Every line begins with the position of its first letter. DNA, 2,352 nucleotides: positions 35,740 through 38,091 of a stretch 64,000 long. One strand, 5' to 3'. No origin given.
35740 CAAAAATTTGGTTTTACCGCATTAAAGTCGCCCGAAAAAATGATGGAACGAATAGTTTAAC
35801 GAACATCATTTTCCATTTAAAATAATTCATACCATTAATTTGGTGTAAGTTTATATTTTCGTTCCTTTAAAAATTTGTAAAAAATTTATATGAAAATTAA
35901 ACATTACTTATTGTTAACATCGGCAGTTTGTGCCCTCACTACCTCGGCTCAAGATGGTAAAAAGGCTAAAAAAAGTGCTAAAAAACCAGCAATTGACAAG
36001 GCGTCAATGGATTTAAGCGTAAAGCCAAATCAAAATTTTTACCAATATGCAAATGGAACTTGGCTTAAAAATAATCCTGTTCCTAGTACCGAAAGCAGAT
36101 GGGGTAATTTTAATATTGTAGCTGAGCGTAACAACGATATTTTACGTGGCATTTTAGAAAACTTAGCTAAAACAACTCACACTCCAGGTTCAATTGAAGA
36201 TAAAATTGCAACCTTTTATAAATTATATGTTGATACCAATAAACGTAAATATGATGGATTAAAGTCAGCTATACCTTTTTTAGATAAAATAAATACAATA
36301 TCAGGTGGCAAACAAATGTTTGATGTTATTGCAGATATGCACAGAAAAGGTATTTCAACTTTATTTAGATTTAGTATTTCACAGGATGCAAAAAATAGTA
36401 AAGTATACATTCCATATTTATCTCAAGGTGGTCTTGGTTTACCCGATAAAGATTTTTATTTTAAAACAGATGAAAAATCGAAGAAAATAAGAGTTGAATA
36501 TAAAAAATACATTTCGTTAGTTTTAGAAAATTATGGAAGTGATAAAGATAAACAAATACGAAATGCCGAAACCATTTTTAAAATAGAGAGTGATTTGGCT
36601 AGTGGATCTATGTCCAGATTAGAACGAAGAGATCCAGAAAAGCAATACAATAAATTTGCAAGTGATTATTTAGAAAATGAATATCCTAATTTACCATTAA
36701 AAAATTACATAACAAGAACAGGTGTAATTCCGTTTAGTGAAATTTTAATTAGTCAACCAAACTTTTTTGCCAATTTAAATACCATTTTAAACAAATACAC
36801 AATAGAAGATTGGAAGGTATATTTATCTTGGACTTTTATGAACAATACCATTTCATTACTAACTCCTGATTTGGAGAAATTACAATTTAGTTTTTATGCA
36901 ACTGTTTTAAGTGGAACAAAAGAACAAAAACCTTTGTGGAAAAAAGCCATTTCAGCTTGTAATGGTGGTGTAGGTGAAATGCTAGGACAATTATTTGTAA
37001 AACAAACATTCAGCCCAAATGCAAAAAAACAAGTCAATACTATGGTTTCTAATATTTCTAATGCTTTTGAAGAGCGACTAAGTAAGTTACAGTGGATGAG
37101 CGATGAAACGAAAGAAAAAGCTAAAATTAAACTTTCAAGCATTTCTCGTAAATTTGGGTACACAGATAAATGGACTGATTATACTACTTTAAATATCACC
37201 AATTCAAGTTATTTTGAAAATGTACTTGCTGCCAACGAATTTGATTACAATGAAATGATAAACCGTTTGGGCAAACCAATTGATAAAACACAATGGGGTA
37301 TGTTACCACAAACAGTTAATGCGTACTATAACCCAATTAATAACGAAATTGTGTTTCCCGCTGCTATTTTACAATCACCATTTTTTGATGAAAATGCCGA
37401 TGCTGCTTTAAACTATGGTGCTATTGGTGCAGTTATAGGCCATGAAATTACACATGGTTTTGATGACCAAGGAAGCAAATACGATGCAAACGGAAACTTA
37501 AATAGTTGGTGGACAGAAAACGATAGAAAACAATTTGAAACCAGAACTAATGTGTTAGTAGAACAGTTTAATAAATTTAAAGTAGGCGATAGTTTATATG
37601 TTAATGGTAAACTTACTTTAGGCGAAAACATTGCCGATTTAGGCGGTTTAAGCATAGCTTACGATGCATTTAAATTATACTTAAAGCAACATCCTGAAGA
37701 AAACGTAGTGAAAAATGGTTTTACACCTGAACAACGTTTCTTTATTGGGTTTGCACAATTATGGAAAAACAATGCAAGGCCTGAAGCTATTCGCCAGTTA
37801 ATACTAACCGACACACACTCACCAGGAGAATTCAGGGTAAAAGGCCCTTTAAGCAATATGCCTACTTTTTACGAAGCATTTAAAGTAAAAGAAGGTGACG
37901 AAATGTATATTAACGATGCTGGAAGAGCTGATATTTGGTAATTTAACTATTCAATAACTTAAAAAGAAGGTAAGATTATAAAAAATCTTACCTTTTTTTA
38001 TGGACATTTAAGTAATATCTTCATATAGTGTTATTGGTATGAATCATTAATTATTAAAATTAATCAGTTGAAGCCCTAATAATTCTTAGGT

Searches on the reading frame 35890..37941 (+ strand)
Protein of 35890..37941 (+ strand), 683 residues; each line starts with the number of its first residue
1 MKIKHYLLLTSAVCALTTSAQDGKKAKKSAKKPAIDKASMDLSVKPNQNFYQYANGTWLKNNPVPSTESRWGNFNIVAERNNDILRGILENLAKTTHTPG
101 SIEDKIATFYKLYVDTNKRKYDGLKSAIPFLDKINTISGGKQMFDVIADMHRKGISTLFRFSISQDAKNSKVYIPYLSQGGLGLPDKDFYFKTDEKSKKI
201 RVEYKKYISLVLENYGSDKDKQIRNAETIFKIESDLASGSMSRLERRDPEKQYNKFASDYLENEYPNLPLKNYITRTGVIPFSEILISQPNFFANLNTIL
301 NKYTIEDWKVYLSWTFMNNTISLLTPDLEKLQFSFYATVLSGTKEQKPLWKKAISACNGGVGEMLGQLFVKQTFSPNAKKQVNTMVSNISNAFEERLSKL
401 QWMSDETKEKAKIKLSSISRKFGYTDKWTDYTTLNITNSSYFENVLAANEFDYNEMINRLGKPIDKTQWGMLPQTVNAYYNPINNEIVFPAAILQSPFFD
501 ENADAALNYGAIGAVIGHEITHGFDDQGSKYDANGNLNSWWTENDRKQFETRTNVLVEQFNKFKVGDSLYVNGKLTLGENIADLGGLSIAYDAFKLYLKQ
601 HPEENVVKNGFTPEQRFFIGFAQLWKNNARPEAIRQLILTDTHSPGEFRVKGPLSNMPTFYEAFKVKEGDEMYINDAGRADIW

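Call 52: search_protein_families(library=pfam, proteins=[window:35890-37941:+], max_evalue=0.001)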
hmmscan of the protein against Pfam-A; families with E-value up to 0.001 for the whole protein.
window:35890-37941:+ (683 aa): 2 families
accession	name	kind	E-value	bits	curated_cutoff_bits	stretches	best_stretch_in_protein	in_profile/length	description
PF05649.18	Peptidase_M13_N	-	1e-112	377.8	32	1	46-424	1-380/381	Peptidase family M13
PF01431.27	Peptidase_M13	-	2.7e-76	256.2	24.5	1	477-677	1-202/205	Peptidase family M13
